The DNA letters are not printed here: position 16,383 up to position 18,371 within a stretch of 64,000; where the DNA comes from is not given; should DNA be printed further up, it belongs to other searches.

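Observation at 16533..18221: Tetraether lipid synthase-like enzyme in a putative DPANN symbiont, lacking the N-terminal metal site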

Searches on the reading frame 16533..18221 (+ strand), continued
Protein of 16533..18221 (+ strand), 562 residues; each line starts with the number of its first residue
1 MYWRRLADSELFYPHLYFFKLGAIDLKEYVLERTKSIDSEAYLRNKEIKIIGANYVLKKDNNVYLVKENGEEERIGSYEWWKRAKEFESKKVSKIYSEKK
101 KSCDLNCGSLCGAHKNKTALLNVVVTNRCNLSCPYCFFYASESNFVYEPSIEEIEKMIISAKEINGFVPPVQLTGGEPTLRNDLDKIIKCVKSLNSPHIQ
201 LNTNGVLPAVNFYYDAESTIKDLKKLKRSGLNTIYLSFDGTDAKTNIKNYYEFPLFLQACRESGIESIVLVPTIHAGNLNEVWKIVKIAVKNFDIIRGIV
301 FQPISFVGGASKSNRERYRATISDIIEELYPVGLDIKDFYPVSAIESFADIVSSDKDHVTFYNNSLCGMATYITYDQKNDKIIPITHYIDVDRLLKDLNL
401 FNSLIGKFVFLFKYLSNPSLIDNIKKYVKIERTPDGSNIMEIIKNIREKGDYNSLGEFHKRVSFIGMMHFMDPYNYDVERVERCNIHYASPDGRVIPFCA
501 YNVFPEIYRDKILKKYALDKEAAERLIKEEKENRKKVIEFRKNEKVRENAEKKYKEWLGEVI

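Call 20: find_related_loci(query=window:16533-18221:+, collection=genome_contigs, flank=10000)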
Query window:16533-18221:+ (562 aa) in genome_contigs; peptide patterns used: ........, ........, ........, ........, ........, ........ (x = any residue, [..] = any of these).
281 stretches matched a pattern; 77 encode a relative of the query (tblastn E <= 1e-3); 77 distinct loci.
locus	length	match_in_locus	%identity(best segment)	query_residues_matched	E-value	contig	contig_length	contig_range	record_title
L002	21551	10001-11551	55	30-542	0e+0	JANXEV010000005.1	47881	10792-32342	MAG: Candidatus Aenigmatarchaeota archaeon isolate SKYB92 NODE_5_length_47881_cov_7.592649, whole genome shotgun sequenc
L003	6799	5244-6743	53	31-514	3e-166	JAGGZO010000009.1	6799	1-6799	MAG: Candidatus Aenigmatarchaeota archaeon isolate AUK206 PB_MBMC_160_c_000000000065, whole genome shotgun sequence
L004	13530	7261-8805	50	30-541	2e-158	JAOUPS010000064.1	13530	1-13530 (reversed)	MAG: Candidatus Bathyarchaeota archaeon isolate 8_1_Oct_SF_Bin62 8_1_Oct_SF_Bin62_scaffold_2940_c1, whole genome shotgun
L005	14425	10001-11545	51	30-541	3e-158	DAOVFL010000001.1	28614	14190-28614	MAG TPA_asm: Candidatus Bathyarchaeota archaeon isolate CSMAG_1108 CSMAG_1108_k141_4745677_length_28614_cov_13.5504, who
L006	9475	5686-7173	51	23-515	4e-155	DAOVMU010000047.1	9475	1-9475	MAG TPA_asm: Candidatus Bathyarchaeota archaeon isolate CSMAG_1479 CSMAG_1479_k141_358940_length_9475_cov_10.0000, whole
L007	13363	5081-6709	48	30-559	5e-157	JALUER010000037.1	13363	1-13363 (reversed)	MAG: Candidatus Micrarchaeota archaeon isolate S143_metabat1_scaf2bin.076 S143_NODE_2679_length_13363_cov_1.500227, whol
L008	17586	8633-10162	40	56-546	5e-113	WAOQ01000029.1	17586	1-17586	MAG: Desulfurococcales archaeon isolate S143_140_esom k151_2967, whole genome shotgun sequence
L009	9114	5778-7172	42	71-531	3e-111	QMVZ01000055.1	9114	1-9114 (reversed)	MAG: Thermoproteota archaeon isolate B15_G15 B15_Guay15_scaffold_02248, whole genome shotgun sequence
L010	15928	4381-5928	39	56-552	1e-110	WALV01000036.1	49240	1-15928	MAG: Candidatus Tiamatella sp. isolate S016_46_esom k151_46138, whole genome shotgun sequence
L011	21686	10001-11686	39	11-551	3e-110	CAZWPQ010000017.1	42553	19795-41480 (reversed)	MAG TPA_asm: uncultured Nitrososphaerota archaeon isolate SRP141552_co1_149 genome assembly, contig: NODE_302_length_425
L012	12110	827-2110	42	84-518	2e-110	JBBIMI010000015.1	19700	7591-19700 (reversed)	MAG: Candidatus Micrarchaeota archaeon isolate TCS170221_bin_229 NODE_2299_length_19700_cov_4.21494, whole genome shotgu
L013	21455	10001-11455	40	56-531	4e-109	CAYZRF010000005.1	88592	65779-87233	MAG TPA_asm: uncultured Nitrososphaerota archaeon isolate SRP338002_co1_223 genome assembly, contig: NODE_244_length_885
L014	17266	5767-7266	38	28-526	2e-108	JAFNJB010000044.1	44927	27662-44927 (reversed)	MAG: Candidatus Brockarchaeota archaeon isolate JZZ.bins.4 NODE_347_length_44927_cov_155.787, whole genome shotgun seque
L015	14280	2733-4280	38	56-552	5e-108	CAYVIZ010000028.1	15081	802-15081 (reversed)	MAG TPA_asm: uncultured Desulfurococcales archaeon isolate SRP163575_co3_154 genome assembly, contig: NODE_4227_length_1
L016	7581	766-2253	39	32-555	2e-107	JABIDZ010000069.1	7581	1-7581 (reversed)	MAG: Candidatus Iainarchaeum archaeon isolate SI048_bin86 k141_265589, whole genome shotgun sequence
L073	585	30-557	37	381-558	1e-33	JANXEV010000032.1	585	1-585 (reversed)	MAG: Candidatus Aenigmatarchaeota archaeon isolate SKYB92 NODE_32_length_585_cov_1.149606, whole genome shotgun sequence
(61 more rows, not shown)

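Call 47: search_protein_families(library=pfam, proteins=[P0069, P0097, P0003, P0022, P0033, P0063], max_evalue=0.01)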
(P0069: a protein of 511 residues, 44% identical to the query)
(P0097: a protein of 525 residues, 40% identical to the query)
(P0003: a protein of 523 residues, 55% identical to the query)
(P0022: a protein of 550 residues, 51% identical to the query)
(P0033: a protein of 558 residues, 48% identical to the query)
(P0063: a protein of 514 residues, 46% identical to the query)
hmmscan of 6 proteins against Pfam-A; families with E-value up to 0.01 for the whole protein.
P0069 (511 aa): 4 families
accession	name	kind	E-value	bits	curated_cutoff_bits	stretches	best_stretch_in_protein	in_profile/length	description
PF04055.27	Radical_SAM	-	2.3e-27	96.6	29.5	1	96-254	1-165/166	Radical SAM superfamily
PF23545.1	Zn_ribbon_HMPTM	-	2.8e-19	68.8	27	1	6-47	3-44/45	HMPTM N-terminal zinc ribbon domain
PF13353.11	Fer4_12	-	0.00021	22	22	1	97-182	10-94/137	4Fe-4S single cluster domain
PF22347.1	AvrPiz-t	-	0.0071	16.9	27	0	116-148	22-57/70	Avirulence protein AvrPiz-t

P0097 (525 aa): 3 families
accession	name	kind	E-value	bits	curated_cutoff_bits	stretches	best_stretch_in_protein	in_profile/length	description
PF04055.27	Radical_SAM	-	4.7e-29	102.1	29.5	1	100-257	2-165/166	Radical SAM superfamily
PF23545.1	Zn_ribbon_HMPTM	-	2.5e-20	72.2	27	1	7-49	2-44/45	HMPTM N-terminal zinc ribbon domain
PF13353.11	Fer4_12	-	0.0039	17.9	22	0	103-187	13-96/137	4Fe-4S single cluster domain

P0003 (523 aa): 2 families
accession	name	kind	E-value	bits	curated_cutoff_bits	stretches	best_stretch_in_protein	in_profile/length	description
PF04055.27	Radical_SAM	-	2e-25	90.3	29.5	1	95-260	1-165/166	Radical SAM superfamily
PF13353.11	Fer4_12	-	0.0017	19.1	22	1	98-167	12-81/137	4Fe-4S single cluster domain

P0022 (550 aa): 1 family
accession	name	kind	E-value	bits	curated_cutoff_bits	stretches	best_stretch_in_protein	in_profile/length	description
PF04055.27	Radical_SAM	-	1.2e-21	78.1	29.5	1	103-269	1-166/166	Radical SAM superfamily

P0033 (558 aa): 2 families
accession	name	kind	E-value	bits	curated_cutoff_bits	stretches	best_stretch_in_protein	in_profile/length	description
PF04055.27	Radical_SAM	-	3.6e-23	83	29.5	1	110-277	1-165/166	Radical SAM superfamily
PF13353.11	Fer4_12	-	0.0054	17.5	22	0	111-186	10-82/137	4Fe-4S single cluster domain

P0063 (514 aa): 2 families
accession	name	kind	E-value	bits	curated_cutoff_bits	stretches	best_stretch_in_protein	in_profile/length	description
PF04055.27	Radical_SAM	-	7.5e-24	85.2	29.5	1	96-256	1-158/166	Radical SAM superfamily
PF13353.11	Fer4_12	-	0.0029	18.4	22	0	99-169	12-82/137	4Fe-4S single cluster domain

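Call 52: find_encoding_contigs(protein=P0013, flank=10000, max_places=1)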
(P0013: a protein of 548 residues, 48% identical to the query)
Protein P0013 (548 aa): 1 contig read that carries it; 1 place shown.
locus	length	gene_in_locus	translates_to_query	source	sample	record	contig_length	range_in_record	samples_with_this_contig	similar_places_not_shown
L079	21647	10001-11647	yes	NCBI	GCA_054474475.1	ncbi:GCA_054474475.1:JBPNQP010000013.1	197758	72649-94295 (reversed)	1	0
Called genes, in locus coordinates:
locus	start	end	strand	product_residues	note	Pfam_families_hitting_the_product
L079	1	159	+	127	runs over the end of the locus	-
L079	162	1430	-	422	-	PF23023:Anti-Pycsar_Apyc1, PF12706:Lactamase_B_2 (weak), PF16661:Lactamase_B_6, PF10996:Beta-Casp, PF07521:RMMBL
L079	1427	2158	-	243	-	PF01026:TatD_DNase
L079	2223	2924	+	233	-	-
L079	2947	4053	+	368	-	PF02926:THUMP, PF01170:UPF0020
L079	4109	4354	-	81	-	PF02582:DUF155 (weak)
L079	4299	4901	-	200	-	PF02582:DUF155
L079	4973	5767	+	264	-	PF03537:Glyco_hydro_114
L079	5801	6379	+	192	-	PF00156:Pribosyltran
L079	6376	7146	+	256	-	PF01048:PNP_UDP_1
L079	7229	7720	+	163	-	-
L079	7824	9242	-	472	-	PF00437:T2SSE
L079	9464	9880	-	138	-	PF23636:DUF7144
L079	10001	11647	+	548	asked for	PF04055:Radical_SAM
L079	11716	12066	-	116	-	PF01880:Desulfoferrodox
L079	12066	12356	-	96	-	PF22277:EncFtn-like, PF02915:Rubrerythrin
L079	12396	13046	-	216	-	PF00578:AhpC-TSA, PF08534:Redoxin, PF10417:1-cysPrx_C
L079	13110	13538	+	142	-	PF13404:HTH_AsnC-type, PF13412:HTH_24, PF08279:HTH_11 (faint), PF22451:NirdL-like_HTH (weak), PF01037:AsnC_trans_reg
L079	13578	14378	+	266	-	PF01048:PNP_UDP_1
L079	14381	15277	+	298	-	-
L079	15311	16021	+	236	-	PF09171:AGOG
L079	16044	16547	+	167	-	PF00293:NUDIX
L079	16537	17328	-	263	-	PF00696:AA_kinase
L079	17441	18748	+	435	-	PF20695:UbiD_N, PF01977:UbiD, PF20696:UbiD_C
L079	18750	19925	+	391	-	PF04412:AcnX, PF28403:AcnX_2nd, PF28406:AcnX_3rd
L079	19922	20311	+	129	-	PF01989:AcnX_swivel_put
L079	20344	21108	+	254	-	-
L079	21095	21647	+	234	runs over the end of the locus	PF00696:AA_kinase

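Call 53: find_encoding_contigs(protein=P0033, flank=10000, max_places=1)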
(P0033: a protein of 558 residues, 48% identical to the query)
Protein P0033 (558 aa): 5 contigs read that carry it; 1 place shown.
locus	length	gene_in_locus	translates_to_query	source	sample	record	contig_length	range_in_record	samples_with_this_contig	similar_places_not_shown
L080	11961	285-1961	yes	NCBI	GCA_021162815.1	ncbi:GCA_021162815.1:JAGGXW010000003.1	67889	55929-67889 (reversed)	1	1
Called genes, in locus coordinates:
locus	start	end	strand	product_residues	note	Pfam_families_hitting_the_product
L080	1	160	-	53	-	PF10584:Proteasome_A_N, PF00227:Proteasome (weak)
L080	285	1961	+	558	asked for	PF04055:Radical_SAM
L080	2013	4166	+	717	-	PF05048:NosD, PF13750:Big_3_3 (faint), PF19077:Big_13 (weak), PF17957:Big_7 (weak)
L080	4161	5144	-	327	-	PF01866:Diphthamide_syn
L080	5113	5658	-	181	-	PF00156:Pribosyltran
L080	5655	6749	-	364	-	PF00155:Aminotran_1_2, PF00266:Aminotran_5, PF00282:Pyridoxal_deC, PF01041:DegT_DnrJ_EryC1 (weak)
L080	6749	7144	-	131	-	PF14464:Prok-JAB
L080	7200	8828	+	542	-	PF20446:ABC_N, PF09818:ABC_ATPase, PF21117:MRB1590_C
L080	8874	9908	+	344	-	-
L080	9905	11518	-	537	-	PF01268:FTHFS, PF01656:CbiA (faint)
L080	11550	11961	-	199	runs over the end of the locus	PF04961:FTCD_C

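Call 54: find_encoding_contigs(protein=P0022, flank=10000, max_places=1)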
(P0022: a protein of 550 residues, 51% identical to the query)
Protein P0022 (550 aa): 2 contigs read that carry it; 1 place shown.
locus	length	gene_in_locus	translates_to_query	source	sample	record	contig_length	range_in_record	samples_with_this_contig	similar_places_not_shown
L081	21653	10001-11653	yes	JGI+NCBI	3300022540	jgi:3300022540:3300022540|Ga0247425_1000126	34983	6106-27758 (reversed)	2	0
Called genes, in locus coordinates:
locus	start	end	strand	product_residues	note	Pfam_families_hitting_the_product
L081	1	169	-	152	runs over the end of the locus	PF17886:ArsA_HSP20 (faint), PF00011:HSP20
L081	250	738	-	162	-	PF00327:Ribosomal_L30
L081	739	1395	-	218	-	PF00333:Ribosomal_S5, PF03719:Ribosomal_S5_C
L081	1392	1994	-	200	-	PF17144:Ribosomal_L5e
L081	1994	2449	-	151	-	PF01280:Ribosomal_L19e, PF25476:Ribosomal_L19e_C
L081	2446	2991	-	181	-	PF01655:Ribosomal_L32e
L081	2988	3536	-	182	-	PF00347:Ribosomal_L6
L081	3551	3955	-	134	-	PF00410:Ribosomal_S8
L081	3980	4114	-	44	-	-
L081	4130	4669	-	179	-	PF00281:Ribosomal_L5, PF00673:Ribosomal_L5_C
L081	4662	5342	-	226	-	PF01479:S4, PF00900:Ribosomal_S4e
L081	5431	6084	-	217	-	PF16906:Ribosomal_L26, PF00467:KOW (weak)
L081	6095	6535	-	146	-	PF00238:Ribosomal_L14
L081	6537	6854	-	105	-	PF00366:Ribosomal_S17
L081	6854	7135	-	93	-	PF01868:RNase_P-MRP_p29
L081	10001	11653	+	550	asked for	PF04055:Radical_SAM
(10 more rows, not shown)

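Call 55: predict_structure(alignment_id=A1)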
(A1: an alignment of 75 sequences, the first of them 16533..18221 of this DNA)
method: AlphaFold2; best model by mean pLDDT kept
length: 562 residues; sequences in the alignment: 75
mean_pLDDT: 90.0   pTM: 0.90
mean pLDDT of the five models: 90.0, 89.3, 88.5, 88.4, 88.4
residues with pLDDT >= 90: 437; 70-90: 70; 50-70: 32; < 50: 23
segments of 3 or more residues with pLDDT < 50: 1-21
pLDDT, mean of each block of 10 residues (from residue 1): 43 40 64 96 93 96 97 97 96 73 55 87 97 82 96 98 94 97 98 97 98 98 98 97 95 98 98 97 97 97 91 95 98 97 91 83 95 96 97 92 73 64 90 95 88 88 95 95 95 94 93 97 97 96 97 89 43
secondary structure, 60 per line:
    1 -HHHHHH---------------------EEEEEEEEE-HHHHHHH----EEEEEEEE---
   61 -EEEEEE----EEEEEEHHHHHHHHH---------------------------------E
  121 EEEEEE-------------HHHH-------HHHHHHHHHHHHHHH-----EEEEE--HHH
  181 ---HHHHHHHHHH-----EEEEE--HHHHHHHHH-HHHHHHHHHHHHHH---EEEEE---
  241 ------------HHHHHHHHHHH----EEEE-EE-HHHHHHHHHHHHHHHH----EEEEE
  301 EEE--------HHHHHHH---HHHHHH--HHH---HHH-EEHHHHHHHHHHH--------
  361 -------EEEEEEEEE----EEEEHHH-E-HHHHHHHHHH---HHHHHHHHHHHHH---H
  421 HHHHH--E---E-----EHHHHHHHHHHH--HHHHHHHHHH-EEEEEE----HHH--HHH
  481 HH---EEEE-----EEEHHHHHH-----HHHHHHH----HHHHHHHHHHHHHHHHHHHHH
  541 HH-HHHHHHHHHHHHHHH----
elements in order: H2-7 E29-37 H39-45 E50-57 E62-67 E72-77 H78-86 E120-126 H140-143 H151-165 E171-175 H184-193 E199-203 H206-214 H216-229 E233-237 H253-263 E268-271 H276-291 E296-303 H312-318 H322-327 H342-352 E368-376 E381-384 H391-400 H404-416 H420-425 H439-449 H452-461 E463-468 H478-482 E486-489 E495-497 H498-503 H509-515 H520-542 H544-558

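Call 59: fold_search(model_id=the predicted structure, library=pdb)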
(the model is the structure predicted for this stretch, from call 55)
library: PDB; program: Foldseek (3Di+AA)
matches with E <= 10: 1504; with E <= 0.001: 47
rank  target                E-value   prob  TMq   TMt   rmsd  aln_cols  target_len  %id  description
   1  7tom                  5.2e-42  1.00  0.75  0.84   3.2       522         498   34  X-ray crystal structure of glycerol dibiphytanyl glycerol tetraether - macrocyclic archaeol synthase (GDGT-MAS) from Met (released 2022-08-31)
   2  7tol                  3.6e-41  1.00  0.76  0.86   3.3       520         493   34  X-ray crystal structure of glycerol dibiphytanyl glycerol tetraether - macrocyclic archaeol synthase (GDGT-MAS) from Met (released 2022-08-31)
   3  1tv7_B                3.6e-08  1.00  0.30  0.49   4.3       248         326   20  Structure of the S-adenosylmethionine dependent Enzyme MoaA (released 2004-08-31)
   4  7vob                  4.8e-08  1.00  0.27  0.45   3.0       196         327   19  The crystal structure of a Radical SAM Enzyme BlsE involved in the Biosynthesis of Blasticidin S (released 2022-05-04)
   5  5why_A                1.5e-07  1.00  0.29  0.37  14.6       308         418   18  Structural Insights into Thioether Bond Formation in the Biosynthesis of Sactipeptides (released 2017-07-26)
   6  5why_B                2.0e-07  1.00  0.28  0.37  15.1       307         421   18  Structural Insights into Thioether Bond Formation in the Biosynthesis of Sactipeptides (released 2017-07-26)
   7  9dfu                  3.2e-07  1.00  0.29  0.54   4.2       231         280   17  X-ray crystal structure of the second Viperin-like enzyme from T. virens variant F40H with bound CTP and SAM (released 2025-02-19)
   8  9dfn                  5.9e-07  1.00  0.29  0.55   4.1       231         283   17  X-ray crystal structure of the second viperin-like enzyme from Trichoderma virens with bound CTP and SAM (released 2025-02-19)
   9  5wgg_A                1.2e-06  1.00  0.29  0.36   5.9       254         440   22  Structural Insights into Thioether Bond Formation in the Biosynthesis of Sactipeptides (released 2017-07-26)
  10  9dfw_C                2.7e-06  1.00  0.28  0.53   4.3       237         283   18  X-ray crystal structure of an engineered Viperin-like enzyme from T. virens with bound CTP and SAM (released 2025-02-12)
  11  9dgw_B                5.5e-06  1.00  0.29  0.55   4.1       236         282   18  X-ray crystal structure of the Viperin-like enzyme from T. virens with bound CTP and SAM (released 2025-02-12)
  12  9dfw_B                5.5e-06  1.00  0.29  0.51   4.5       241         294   16  X-ray crystal structure of an engineered Viperin-like enzyme from T. virens with bound CTP and SAM (released 2025-02-12)
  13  6c8v                  6.5e-06  1.00  0.26  0.45   4.7       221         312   23  X-ray structure of PqqE from Methylobacterium extorquens (released 2018-02-14)
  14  9dfw_A                9.6e-06  1.00  0.28  0.53   4.3       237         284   17  X-ray crystal structure of an engineered Viperin-like enzyme from T. virens with bound CTP and SAM (released 2025-02-12)
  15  9dgw_A                1.8e-05  1.00  0.30  0.56   4.2       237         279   17  X-ray crystal structure of the Viperin-like enzyme from T. virens with bound CTP and SAM (released 2025-02-12)
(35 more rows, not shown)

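Call 69: find_encoding_contigs(protein=P0002, flank=10000, max_places=2)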
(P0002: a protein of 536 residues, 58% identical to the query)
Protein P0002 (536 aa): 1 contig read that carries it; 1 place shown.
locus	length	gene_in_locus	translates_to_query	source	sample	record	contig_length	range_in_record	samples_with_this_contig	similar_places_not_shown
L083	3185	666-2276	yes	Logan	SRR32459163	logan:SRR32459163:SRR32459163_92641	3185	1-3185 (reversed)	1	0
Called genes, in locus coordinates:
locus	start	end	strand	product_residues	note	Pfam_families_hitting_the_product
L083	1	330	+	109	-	?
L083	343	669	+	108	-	-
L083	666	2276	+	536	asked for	PF04055:Radical_SAM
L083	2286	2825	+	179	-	PF13482:RNase_H_2, PF10108:DNA_pol_B_exo2 (faint)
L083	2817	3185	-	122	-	?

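Call 78: list_cluster_members(proteins=[P0001, P0003, P0013])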
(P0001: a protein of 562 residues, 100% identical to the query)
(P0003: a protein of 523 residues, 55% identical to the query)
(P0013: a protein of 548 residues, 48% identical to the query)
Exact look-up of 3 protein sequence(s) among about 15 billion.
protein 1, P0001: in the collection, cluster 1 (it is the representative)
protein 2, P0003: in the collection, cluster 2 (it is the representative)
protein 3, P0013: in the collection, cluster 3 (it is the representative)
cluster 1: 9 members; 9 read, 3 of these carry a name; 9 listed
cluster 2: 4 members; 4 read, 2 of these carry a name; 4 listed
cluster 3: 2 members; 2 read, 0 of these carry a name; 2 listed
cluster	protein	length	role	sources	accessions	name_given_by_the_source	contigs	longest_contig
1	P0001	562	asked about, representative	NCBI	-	-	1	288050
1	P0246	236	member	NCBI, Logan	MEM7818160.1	MAG: radical SAM protein [Candidatus Aenigmatarchaeota archaeon]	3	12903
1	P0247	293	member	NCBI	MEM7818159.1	MAG: hypothetical protein QXP52_01595 [Candidatus Aenigmatarchaeota archaeon]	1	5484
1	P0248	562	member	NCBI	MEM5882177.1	MAG: radical SAM protein [Candidatus Aenigmatarchaeota archaeon]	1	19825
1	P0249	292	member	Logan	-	-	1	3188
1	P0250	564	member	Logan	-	-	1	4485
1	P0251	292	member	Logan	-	-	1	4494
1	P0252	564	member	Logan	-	-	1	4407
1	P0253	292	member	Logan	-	-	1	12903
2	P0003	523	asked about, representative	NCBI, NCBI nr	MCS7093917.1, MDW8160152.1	MAG: radical SAM protein [Candidatus Aenigmarchaeota archaeon] | radical SAM protein [Candidatus Aenigmarchaeota archaeon]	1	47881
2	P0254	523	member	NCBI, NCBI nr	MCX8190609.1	MAG: radical SAM protein [Candidatus Aenigmarchaeota archaeon] | radical SAM protein [Candidatus Aenigmarchaeota archaeon]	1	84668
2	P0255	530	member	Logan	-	-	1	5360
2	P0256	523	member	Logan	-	-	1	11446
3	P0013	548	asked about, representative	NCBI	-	-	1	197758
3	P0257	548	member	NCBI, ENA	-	-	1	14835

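Call 80: find_encoding_contigs(protein=P0253, flank=3000, max_places=3)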
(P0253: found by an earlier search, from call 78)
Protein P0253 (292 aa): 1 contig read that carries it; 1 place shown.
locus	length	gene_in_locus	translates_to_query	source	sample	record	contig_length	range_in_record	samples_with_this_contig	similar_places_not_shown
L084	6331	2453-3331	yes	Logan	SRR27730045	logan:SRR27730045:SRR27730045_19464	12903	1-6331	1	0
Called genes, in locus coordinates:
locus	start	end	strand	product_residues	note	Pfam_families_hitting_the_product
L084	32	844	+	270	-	PF02517:Rce1-like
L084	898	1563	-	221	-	-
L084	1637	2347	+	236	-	PF04055:Radical_SAM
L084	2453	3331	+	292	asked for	-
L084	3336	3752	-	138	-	PF00293:NUDIX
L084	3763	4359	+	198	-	PF13419:HAD_2 (faint)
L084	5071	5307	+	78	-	-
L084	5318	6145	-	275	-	PF01261:AP_endonuc_2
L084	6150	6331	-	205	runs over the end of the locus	-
